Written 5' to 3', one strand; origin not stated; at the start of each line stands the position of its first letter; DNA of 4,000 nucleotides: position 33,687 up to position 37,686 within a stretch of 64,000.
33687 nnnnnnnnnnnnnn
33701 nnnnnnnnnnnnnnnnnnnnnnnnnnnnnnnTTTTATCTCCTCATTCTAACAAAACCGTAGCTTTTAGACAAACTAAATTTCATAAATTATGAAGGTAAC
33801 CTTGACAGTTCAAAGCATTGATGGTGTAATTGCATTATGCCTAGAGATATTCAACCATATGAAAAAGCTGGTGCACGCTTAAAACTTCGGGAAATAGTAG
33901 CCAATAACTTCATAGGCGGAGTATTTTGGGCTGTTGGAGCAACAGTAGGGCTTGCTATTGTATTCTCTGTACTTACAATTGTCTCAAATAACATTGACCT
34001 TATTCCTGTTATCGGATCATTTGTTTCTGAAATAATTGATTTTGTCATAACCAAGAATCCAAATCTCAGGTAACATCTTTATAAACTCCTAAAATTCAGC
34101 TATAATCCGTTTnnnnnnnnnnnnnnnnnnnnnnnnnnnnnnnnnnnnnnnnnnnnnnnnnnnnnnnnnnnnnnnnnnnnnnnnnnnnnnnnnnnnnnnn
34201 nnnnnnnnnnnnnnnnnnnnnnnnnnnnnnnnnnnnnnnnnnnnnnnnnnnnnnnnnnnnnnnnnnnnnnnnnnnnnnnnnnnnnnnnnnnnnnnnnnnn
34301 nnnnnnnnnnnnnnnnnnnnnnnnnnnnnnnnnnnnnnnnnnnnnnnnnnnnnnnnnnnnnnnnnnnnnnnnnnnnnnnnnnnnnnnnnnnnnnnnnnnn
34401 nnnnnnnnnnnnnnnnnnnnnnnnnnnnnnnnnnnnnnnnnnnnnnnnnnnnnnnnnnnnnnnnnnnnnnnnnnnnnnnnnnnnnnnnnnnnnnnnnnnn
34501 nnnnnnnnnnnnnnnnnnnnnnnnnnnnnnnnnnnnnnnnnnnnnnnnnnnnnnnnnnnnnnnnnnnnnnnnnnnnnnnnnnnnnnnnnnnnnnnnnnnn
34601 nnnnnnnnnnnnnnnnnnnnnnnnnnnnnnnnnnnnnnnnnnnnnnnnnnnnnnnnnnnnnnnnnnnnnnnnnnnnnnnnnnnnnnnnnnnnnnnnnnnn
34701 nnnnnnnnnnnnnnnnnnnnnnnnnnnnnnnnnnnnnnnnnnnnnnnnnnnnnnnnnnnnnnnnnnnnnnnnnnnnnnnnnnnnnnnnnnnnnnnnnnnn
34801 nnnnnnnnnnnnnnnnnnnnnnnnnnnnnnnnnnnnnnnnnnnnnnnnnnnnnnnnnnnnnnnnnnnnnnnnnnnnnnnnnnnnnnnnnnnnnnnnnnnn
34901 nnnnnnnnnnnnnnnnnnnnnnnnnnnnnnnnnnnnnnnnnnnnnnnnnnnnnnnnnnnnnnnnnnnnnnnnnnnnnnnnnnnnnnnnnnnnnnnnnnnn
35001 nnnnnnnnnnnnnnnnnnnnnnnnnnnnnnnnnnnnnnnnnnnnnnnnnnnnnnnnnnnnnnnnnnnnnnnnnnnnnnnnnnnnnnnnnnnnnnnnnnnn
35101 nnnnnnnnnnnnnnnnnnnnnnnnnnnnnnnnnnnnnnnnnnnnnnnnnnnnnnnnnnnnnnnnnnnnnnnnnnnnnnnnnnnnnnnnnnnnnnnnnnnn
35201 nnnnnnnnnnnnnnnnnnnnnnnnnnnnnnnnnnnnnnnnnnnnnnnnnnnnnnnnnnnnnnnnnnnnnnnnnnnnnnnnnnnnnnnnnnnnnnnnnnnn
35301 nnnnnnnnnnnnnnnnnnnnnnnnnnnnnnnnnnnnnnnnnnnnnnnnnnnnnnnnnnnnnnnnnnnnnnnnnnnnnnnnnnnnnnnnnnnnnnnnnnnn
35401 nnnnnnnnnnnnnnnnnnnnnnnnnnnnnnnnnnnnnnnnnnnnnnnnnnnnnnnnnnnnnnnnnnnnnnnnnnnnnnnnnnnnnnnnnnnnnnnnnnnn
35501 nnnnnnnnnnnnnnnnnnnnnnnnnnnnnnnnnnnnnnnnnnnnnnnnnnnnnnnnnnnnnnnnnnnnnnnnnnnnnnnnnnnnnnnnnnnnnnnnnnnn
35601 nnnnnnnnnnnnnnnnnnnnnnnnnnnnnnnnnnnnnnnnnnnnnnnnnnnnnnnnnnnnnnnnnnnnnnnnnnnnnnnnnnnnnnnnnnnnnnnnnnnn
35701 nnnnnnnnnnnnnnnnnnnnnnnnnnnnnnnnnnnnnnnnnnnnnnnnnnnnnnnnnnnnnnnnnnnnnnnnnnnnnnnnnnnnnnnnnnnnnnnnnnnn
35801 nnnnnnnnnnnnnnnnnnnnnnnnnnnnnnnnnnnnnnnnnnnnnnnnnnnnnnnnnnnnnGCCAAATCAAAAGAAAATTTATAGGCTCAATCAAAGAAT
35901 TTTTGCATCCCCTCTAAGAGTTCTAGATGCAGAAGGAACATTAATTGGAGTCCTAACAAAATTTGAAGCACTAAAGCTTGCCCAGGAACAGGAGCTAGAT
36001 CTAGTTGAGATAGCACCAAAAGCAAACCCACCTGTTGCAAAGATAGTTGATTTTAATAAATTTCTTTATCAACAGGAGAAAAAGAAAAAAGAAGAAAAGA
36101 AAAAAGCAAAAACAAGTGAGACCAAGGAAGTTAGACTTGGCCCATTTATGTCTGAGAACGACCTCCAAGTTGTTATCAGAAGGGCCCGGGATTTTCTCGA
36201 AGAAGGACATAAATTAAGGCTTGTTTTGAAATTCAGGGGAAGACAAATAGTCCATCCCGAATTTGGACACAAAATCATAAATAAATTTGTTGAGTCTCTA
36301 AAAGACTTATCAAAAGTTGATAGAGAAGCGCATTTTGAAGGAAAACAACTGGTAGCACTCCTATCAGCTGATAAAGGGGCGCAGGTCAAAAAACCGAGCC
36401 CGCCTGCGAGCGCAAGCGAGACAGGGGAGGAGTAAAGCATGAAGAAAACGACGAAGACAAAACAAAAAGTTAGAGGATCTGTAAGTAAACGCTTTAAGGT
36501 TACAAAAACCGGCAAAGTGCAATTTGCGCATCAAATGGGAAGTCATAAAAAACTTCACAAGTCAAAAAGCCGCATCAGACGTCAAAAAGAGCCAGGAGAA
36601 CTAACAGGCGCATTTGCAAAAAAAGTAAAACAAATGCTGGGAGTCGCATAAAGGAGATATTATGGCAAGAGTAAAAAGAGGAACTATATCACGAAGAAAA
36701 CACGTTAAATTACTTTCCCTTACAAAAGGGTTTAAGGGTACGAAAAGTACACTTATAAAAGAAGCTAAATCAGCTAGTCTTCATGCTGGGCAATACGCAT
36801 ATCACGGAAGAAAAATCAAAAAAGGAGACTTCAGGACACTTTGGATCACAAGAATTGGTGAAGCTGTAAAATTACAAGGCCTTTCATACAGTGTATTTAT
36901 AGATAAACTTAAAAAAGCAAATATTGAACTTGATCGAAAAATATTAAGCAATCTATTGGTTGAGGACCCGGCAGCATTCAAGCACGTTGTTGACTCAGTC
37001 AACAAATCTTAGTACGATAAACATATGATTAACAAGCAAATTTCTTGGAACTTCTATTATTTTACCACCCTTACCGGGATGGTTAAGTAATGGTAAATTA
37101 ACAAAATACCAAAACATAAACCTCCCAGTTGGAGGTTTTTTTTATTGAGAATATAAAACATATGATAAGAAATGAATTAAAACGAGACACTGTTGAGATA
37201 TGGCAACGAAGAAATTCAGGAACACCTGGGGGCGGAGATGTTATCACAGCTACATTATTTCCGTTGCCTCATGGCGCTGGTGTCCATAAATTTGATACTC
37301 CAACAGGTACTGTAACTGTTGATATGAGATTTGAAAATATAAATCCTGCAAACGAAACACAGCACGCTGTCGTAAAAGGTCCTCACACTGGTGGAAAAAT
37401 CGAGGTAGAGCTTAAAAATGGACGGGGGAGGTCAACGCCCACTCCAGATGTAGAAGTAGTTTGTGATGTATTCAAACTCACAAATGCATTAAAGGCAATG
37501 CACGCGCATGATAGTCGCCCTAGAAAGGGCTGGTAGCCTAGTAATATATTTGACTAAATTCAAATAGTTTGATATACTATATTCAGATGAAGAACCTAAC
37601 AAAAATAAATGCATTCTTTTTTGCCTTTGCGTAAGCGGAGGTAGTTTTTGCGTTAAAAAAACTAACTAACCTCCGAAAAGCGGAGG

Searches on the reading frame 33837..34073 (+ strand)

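Call 41: search_protein_families(library=pfam, proteins=[window:33837-34073:+], max_evalue=0.001)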
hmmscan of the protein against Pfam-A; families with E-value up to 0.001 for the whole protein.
window:33837-34073:+ (78 aa): 1 family
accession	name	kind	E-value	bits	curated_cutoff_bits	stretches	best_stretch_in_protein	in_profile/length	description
PF18910.5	DUF5665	-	3.7e-10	40.1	27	1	18-70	3-55/56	Domain of unknown function (DUF5665)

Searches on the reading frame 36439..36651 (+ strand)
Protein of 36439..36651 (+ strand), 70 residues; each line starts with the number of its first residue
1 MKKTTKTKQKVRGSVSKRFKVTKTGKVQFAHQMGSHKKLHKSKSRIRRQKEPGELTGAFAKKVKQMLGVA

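Call 3: search_protein_families(library=pfam, proteins=[window:36439-36651:+])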
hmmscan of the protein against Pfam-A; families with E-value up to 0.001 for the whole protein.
window:36439-36651:+ (70 aa): 1 family
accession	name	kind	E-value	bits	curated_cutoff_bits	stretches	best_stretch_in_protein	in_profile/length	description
PF01632.24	Ribosomal_L35p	-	2.6e-11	44.2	28.9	1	8-67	2-61/61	Ribosomal protein L35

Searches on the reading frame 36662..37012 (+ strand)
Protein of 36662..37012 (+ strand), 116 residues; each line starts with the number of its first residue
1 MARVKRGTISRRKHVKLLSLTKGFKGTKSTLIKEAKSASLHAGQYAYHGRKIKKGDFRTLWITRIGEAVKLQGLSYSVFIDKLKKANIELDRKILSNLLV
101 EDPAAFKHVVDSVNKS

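Call 3: search_protein_families(library=pfam, proteins=[window:36662-37012:+])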
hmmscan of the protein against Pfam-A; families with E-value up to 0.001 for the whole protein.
window:36662-37012:+ (116 aa): 1 family
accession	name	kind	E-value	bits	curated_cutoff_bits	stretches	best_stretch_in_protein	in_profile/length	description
PF00453.23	Ribosomal_L20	-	1.8e-37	128.2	30.8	1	3-108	1-106/107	Ribosomal protein L20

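Call 31: list_cluster_members(proteins=[P0006, P0007, window:36662-37012:+, window:38962-39993:+, window:28259-29089:+, window:53653-54687:-, P0013, window:37129-37536:+])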
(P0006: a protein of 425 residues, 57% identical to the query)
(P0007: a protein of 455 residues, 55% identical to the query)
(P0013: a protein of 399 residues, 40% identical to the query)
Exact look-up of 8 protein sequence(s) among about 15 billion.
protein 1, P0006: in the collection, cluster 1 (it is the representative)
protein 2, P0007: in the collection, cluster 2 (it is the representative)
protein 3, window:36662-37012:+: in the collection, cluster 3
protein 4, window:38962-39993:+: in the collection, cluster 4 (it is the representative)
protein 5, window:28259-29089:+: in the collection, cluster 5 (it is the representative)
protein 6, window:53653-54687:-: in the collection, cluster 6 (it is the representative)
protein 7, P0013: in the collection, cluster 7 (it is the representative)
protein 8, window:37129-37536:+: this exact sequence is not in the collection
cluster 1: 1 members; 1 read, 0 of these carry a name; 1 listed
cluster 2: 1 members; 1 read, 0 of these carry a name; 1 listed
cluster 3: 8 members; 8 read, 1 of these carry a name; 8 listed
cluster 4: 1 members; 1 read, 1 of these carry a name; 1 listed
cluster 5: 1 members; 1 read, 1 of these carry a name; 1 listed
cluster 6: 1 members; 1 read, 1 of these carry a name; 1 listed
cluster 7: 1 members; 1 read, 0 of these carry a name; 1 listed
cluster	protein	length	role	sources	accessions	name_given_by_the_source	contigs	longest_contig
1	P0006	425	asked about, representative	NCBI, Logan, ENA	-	-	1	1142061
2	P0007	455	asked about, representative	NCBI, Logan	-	-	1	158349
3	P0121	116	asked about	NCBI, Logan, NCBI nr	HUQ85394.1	MAG TPA: 50S ribosomal protein L20 [Candidatus Limnocylindrales bacterium] | 50S ribosomal protein L20 [Candidatus Limnocylindrales bacterium]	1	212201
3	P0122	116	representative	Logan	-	-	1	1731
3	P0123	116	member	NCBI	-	-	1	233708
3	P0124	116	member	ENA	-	-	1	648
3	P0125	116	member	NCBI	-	-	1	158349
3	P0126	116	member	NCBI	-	-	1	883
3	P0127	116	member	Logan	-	-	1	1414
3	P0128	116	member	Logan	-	-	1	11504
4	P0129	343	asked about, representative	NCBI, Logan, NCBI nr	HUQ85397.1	MAG TPA: phenylalanine--tRNA ligase subunit alpha [Candidatus Limnocylindrales bacterium] | phenylalanine--tRNA ligase subunit alpha [Candidatus Limnocylindrales bacterium]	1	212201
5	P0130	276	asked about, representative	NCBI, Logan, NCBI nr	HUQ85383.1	MAG TPA: trigger factor [Candidatus Limnocylindrales bacterium] | trigger factor [Candidatus Limnocylindrales bacterium]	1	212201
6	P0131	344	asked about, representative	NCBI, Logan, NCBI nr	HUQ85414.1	MAG TPA: type IV pilus assembly protein PilM [Candidatus Limnocylindrales bacterium] | type IV pilus assembly protein PilM [Candidatus Limnocylindrales bacterium]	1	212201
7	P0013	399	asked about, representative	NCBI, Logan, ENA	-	-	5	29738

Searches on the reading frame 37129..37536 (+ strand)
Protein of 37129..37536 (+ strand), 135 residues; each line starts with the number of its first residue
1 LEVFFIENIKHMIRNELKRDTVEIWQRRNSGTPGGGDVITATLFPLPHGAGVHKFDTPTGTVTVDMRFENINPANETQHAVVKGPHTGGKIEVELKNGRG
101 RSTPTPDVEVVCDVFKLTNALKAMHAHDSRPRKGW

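Call 3: search_protein_families(library=pfam, proteins=[window:37129-37536:+])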
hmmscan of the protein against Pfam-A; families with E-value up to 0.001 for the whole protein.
window:37129-37536:+ (135 aa): 0 families

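Call 61: find_homologous_proteins(query=window:37162-37536:+, max_evalue=0.001)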
Query window:37162-37536:+ (124 aa): 3 proteins with E <= 0.001 among 15 candidates.
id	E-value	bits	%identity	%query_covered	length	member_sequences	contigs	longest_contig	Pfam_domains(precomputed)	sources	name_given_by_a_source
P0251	9.9e-80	283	100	100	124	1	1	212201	-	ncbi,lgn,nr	ncbi:MAG TPA: hypothetical protein VM077_03670 [Candidatus Limnocylindrales bacterium]|nr:hypothetic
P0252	7.7e-61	222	80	100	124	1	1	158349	-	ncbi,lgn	-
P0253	1.5e-54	202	73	100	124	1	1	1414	-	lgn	-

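Call 71: predict_structure(alignment_id=A4)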
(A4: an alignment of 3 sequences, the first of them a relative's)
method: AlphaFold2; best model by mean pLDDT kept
length: 124 residues; sequences in the alignment: 3
mean_pLDDT: 35.4   pTM: 0.26
mean pLDDT of the five models: 35.4, 35.2, 33.6, 32.8, 32.5
residues with pLDDT >= 90: 0; 70-90: 0; 50-70: 4; < 50: 120
segments of 3 or more residues with pLDDT < 50: 1-105, 112-124
pLDDT, mean of each block of 10 residues (from residue 1): 29 36 34 32 31 33 32 34 35 35 47 45 35
secondary structure, 60 per line:
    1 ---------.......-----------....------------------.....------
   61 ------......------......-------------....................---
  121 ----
elements in order: E10-16 E28-31 E50-54 E67-72 E79-84 E98-102 H103-117

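Call 75: search_protein_representatives(alignment_id=A4)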
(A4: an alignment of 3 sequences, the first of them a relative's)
Query: 3 sequences, 124 profile positions. Proteins with E-value up to 0.001 (for the whole library): 3; up to 1e-10: 2; up to 1e-30: 1. The best 3 are listed.
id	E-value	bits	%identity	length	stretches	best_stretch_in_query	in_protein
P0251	1.7e-74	264.0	-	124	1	1-124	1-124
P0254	4.0e-16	75.5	-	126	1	5-124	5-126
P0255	3.9e-05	39.9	-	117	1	5-116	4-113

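Call 101: search_solved_structures(query=A4, max_evalue=10)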
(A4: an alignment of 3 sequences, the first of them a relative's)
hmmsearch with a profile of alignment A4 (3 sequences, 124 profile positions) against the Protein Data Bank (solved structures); distinct sequences matched with E-value up to 10: 0.

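Call 103: search_protein_families(library=ncbifam, proteins=[window:37162-37536:+], max_evalue=0.01)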
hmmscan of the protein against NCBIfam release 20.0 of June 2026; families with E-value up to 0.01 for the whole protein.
window:37162-37536:+ (124 aa): 0 families
